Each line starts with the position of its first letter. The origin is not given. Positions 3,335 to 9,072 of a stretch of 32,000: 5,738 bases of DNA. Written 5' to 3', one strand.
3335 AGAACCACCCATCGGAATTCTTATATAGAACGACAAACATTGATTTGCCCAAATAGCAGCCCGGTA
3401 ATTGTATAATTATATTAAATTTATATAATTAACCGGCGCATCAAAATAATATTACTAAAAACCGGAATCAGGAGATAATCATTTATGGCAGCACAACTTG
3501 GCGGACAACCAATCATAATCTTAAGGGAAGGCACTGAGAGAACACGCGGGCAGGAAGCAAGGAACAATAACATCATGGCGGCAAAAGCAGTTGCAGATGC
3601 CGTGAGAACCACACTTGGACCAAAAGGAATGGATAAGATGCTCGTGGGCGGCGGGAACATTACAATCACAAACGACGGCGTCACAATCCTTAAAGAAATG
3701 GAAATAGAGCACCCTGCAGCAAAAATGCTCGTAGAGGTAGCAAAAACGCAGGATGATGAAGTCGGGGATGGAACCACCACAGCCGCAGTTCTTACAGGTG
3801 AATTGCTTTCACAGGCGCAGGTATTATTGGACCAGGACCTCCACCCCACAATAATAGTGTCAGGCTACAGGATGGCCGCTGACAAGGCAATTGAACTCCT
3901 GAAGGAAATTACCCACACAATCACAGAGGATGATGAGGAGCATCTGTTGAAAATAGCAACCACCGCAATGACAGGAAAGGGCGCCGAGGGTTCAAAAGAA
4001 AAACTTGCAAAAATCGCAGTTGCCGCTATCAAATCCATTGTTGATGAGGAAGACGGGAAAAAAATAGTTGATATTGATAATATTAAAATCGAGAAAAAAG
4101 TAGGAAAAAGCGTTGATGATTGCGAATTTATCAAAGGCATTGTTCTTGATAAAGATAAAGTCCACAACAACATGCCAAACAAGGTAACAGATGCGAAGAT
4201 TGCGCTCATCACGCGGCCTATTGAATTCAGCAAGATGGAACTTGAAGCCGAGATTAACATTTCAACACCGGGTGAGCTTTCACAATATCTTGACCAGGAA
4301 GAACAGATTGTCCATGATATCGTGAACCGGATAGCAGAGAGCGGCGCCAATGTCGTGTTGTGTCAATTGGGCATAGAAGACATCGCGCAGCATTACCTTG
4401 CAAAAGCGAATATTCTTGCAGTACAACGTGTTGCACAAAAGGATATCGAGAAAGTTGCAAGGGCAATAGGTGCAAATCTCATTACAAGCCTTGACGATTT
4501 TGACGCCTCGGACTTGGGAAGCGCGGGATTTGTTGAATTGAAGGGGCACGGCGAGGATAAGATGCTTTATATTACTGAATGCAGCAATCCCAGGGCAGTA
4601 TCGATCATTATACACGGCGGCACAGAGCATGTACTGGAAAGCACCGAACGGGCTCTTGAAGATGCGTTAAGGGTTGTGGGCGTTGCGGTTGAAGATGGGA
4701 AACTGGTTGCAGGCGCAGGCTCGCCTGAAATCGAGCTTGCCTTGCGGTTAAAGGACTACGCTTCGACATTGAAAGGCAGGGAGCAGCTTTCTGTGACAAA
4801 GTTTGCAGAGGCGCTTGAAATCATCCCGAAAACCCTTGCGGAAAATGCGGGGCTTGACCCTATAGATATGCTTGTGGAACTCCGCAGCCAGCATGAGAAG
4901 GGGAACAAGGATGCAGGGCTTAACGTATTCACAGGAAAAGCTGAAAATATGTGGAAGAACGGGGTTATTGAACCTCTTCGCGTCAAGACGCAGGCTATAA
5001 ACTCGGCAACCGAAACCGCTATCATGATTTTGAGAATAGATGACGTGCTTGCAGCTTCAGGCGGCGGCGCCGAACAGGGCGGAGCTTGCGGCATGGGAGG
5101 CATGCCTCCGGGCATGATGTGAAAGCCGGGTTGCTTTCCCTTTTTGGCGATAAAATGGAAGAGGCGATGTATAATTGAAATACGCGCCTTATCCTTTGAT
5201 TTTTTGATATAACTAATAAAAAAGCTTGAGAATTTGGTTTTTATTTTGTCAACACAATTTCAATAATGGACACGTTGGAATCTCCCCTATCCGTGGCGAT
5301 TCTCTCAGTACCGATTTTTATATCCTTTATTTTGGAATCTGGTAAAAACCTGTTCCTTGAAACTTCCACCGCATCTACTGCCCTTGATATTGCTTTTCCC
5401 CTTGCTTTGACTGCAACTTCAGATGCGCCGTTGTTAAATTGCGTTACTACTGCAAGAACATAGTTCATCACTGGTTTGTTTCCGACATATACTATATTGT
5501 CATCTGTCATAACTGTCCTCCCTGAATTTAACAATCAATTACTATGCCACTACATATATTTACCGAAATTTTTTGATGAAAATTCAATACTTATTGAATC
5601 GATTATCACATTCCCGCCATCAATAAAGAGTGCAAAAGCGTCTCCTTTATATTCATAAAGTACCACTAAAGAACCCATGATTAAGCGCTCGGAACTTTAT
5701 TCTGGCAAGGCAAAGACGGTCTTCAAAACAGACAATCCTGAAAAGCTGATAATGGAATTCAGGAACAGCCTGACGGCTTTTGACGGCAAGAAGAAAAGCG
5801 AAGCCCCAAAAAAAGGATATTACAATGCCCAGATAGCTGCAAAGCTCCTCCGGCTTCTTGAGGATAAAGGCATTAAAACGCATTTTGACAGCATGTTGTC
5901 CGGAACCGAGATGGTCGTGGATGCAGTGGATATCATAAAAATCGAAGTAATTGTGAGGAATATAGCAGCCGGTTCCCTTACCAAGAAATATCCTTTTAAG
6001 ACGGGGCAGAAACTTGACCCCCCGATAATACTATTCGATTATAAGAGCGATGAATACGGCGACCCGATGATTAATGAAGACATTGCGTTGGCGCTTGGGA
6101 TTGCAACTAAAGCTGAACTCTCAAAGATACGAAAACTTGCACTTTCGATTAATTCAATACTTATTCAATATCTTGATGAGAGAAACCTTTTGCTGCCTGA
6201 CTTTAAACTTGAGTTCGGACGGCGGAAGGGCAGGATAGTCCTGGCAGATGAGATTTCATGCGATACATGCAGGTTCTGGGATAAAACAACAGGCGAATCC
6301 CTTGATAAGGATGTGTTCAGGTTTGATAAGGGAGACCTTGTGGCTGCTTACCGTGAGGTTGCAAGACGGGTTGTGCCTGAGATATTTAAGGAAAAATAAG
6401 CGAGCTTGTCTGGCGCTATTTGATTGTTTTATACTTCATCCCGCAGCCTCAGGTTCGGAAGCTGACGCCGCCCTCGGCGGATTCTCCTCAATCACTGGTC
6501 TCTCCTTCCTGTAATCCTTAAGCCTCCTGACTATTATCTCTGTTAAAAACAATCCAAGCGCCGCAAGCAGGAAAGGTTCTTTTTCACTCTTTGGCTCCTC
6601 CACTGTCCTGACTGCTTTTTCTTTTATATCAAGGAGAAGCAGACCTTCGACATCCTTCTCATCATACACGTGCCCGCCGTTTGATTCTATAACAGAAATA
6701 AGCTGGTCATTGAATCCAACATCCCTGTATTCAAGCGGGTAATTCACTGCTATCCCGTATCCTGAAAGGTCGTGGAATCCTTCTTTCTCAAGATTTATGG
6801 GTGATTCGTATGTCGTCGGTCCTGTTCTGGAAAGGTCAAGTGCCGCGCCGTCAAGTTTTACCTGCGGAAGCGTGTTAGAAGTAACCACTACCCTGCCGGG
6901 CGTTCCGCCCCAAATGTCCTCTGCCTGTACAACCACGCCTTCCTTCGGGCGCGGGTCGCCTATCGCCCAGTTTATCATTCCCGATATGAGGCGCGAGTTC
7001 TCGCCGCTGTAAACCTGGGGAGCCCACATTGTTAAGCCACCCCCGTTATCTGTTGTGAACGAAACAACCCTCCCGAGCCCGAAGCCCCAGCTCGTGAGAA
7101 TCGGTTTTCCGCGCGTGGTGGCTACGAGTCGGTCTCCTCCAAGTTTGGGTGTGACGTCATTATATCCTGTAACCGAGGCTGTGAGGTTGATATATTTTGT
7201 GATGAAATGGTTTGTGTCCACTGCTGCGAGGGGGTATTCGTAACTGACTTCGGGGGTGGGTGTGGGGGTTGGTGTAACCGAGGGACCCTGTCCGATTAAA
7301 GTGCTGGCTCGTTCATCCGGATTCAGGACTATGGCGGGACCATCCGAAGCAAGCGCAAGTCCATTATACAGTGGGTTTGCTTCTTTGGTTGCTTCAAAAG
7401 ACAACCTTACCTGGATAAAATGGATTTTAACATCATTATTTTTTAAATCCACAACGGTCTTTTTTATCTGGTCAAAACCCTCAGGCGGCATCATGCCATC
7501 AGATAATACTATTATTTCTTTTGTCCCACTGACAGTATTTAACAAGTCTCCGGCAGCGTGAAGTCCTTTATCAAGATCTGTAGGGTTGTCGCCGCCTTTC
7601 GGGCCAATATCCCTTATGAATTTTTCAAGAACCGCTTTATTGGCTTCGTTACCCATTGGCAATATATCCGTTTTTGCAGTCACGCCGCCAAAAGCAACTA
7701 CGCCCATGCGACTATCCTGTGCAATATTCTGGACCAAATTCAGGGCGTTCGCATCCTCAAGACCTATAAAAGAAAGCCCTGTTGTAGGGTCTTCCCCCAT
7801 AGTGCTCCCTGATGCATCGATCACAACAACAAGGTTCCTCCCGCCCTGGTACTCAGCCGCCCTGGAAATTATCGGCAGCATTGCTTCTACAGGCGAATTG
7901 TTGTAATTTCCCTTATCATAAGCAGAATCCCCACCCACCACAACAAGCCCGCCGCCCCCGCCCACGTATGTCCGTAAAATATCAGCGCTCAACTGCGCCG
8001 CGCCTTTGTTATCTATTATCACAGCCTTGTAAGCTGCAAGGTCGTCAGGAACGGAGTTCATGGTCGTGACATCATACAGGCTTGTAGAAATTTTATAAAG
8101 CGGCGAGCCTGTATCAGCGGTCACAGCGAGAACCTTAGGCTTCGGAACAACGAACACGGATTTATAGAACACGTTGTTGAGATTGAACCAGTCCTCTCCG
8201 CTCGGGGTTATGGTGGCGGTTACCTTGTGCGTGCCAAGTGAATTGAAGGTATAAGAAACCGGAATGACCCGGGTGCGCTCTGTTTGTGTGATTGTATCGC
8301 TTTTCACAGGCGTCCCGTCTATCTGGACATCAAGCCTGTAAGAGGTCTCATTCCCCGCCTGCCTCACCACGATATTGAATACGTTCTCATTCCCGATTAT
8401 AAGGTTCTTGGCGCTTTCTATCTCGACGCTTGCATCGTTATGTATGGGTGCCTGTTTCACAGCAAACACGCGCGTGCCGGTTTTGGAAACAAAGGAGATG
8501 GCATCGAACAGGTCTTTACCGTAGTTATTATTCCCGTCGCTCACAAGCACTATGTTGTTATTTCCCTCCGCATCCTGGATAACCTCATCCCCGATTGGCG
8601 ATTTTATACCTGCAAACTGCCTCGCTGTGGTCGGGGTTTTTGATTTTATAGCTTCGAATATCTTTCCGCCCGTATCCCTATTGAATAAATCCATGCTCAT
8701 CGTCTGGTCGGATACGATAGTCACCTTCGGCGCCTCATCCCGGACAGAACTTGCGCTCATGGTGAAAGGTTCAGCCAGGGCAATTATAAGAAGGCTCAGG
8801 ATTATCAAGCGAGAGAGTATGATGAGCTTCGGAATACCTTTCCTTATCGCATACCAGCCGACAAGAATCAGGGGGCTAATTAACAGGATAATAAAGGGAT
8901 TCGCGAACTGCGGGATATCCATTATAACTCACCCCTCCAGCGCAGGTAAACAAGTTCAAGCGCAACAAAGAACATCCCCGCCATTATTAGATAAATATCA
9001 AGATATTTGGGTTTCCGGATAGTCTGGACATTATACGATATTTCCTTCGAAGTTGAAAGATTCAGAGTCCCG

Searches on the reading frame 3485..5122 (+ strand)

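Call 59: search_protein_families(library=pfam, proteins=[window:3485-5122:+])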
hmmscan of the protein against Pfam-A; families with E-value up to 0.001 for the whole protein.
window:3485-5122:+ (545 aa): 1 family
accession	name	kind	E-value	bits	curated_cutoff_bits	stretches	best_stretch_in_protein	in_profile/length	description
PF00118.29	Cpn60_TCP1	-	1.5e-179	598.2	34.3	1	36-524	1-488/490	TCP-1/cpn60 chaperonin family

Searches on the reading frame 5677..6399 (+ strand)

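Call 9: search_protein_families(library=pfam, proteins=[window:5677-6399:+])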
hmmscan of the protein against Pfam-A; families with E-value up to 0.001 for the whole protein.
window:5677-6399:+ (240 aa): 1 family
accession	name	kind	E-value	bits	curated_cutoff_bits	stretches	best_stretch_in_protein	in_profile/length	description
PF01259.24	SAICAR_synt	-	1.9e-78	263.9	20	1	7-231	2-232/233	SAICAR synthetase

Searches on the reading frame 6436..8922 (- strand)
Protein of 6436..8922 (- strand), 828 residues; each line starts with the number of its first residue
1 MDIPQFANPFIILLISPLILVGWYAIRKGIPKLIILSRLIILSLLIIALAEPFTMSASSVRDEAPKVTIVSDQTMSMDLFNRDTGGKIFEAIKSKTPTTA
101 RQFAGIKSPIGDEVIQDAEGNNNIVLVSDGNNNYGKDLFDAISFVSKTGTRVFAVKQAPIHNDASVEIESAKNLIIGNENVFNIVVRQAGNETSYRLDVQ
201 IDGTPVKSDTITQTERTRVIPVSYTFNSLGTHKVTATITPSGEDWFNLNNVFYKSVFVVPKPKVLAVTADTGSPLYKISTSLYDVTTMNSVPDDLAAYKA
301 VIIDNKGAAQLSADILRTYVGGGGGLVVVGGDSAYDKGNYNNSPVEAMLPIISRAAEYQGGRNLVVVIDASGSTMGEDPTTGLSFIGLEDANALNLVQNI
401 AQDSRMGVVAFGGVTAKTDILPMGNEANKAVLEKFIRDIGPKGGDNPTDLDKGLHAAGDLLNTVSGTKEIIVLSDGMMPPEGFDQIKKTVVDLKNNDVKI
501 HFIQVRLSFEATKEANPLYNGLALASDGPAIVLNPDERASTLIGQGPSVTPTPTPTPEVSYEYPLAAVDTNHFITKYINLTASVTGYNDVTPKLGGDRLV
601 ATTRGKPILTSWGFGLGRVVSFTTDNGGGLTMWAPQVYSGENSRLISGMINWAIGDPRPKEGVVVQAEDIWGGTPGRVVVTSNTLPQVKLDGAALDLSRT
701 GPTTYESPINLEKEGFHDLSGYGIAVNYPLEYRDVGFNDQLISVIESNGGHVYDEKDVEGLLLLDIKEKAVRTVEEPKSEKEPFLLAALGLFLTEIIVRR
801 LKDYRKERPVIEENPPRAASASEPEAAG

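Call 9: search_protein_families(library=pfam, proteins=[window:6436-8922:-])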
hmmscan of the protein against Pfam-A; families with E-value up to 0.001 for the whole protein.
window:6436-8922:- (828 aa): 3 families
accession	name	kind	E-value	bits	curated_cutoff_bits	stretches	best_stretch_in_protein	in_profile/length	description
PF00092.34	VWA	-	5.4e-12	46.7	23.8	1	363-510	1-140/174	von Willebrand factor type A domain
PF13519.12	VWA_2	-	3.1e-09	37.9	27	1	364-476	1-106/107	von Willebrand factor type A domain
PF07090.17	GATase1_like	-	9.6e-05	22.5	27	0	567-628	158-221/247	Putative glutamine amidotransferase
